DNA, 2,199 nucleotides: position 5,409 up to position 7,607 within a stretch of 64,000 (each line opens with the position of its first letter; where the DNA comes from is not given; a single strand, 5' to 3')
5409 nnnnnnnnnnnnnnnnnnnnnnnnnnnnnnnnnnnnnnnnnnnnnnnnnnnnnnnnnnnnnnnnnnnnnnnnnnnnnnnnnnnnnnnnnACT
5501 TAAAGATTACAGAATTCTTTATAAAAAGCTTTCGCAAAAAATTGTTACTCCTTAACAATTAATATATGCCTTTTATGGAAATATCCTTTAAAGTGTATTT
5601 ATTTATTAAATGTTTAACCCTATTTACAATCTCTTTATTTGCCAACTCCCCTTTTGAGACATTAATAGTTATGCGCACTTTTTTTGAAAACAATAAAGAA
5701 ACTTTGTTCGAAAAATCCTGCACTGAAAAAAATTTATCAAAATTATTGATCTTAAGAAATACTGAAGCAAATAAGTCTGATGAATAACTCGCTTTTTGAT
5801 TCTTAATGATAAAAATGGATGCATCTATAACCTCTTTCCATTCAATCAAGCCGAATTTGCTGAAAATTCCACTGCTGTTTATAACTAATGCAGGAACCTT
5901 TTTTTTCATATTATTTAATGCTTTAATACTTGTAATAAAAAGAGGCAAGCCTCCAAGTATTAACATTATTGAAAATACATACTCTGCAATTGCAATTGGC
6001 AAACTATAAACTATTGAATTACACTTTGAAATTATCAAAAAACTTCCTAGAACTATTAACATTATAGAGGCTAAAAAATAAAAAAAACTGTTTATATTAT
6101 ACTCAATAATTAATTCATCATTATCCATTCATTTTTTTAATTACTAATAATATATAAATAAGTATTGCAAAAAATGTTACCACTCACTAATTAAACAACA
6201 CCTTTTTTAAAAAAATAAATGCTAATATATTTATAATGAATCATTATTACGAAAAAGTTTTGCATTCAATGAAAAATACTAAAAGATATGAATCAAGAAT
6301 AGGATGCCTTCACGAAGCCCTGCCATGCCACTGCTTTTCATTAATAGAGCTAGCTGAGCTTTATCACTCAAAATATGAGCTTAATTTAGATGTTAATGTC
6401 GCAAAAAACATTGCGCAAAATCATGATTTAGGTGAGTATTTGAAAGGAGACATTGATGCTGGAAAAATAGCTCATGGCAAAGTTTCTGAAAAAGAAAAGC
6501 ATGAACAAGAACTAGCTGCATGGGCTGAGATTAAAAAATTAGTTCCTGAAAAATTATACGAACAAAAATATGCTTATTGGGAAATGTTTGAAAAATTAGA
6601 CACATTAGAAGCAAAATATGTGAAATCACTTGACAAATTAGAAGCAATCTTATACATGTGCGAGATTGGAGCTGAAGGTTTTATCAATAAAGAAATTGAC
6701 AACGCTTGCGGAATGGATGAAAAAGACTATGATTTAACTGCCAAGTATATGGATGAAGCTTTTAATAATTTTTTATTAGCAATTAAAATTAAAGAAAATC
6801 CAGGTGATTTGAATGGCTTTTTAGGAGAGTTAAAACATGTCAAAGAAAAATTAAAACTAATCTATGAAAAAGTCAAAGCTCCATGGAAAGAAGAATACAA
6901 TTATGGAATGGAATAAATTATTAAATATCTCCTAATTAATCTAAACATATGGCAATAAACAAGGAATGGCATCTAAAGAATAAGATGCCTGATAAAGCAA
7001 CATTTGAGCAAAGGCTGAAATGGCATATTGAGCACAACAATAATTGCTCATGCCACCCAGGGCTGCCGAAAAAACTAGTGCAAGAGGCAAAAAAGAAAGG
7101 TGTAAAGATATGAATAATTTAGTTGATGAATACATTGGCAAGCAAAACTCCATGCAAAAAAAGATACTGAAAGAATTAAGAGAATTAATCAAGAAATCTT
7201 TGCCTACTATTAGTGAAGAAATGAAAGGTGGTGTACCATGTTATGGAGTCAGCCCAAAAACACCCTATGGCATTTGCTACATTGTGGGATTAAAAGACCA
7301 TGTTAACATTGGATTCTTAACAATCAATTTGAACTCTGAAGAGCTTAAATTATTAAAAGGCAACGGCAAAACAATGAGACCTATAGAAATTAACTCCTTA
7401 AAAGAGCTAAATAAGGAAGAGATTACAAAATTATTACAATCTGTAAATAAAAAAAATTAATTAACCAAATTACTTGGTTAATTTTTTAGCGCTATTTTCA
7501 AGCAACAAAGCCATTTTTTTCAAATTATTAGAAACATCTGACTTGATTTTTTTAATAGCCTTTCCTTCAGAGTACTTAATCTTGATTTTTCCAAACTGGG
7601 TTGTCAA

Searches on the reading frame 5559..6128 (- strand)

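Call 53: search_protein_families(library=pfam, proteins=[window:5559-6128:-], max_evalue=1)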
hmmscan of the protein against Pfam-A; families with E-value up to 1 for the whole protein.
window:5559-6128:- (189 aa): 1 family
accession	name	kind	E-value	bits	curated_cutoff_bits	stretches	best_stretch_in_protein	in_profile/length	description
PF11381.13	DUF3185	-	0.18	12.2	25.3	0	51-78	2-29/59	Protein of unknown function (DUF3185)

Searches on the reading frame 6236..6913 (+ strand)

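Call 53: search_protein_families(library=pfam, proteins=[window:6236-6913:+], max_evalue=1)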
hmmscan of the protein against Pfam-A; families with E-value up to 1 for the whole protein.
window:6236-6913:+ (226 aa): 4 families
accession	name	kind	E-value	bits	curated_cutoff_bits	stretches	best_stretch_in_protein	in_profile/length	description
PF13023.12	HD_3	-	6.9e-17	62.3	22.5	1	13-148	5-138/165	HD domain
PF12917.13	YfbR-like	-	3.3e-07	30.6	25.9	1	7-140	4-140/182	5'-deoxynucleotidase YfbR-like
PF01966.28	HD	-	1.3e-05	25.9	22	1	32-137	4-115/116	HD domain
PF21883.1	WLS_GOLD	-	0.011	15.7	27.9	1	30-67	135-172/183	Wntless, GOLD domain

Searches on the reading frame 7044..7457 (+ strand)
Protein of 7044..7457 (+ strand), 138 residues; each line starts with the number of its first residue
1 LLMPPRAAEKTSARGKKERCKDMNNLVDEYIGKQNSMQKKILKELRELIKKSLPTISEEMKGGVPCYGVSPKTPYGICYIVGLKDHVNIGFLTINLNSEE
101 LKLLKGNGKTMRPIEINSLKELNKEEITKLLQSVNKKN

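Call 53: search_protein_families(library=pfam, proteins=[window:7044-7457:+], max_evalue=1)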
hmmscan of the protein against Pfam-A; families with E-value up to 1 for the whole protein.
window:7044-7457:+ (138 aa): 3 families
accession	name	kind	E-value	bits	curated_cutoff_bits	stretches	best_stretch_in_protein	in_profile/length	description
PF08818.16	DUF1801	-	5.2e-15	56.1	27.2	1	38-132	1-82/85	Domain of unknown function (DU1801)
PF18899.5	DUF5655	-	1.9e-05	25.1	24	1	27-132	1-103/109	Domain of unknown function (DUF5655)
PF08539.16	HbrB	-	0.063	13.8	22.7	1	22-61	29-70/166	HbrB-like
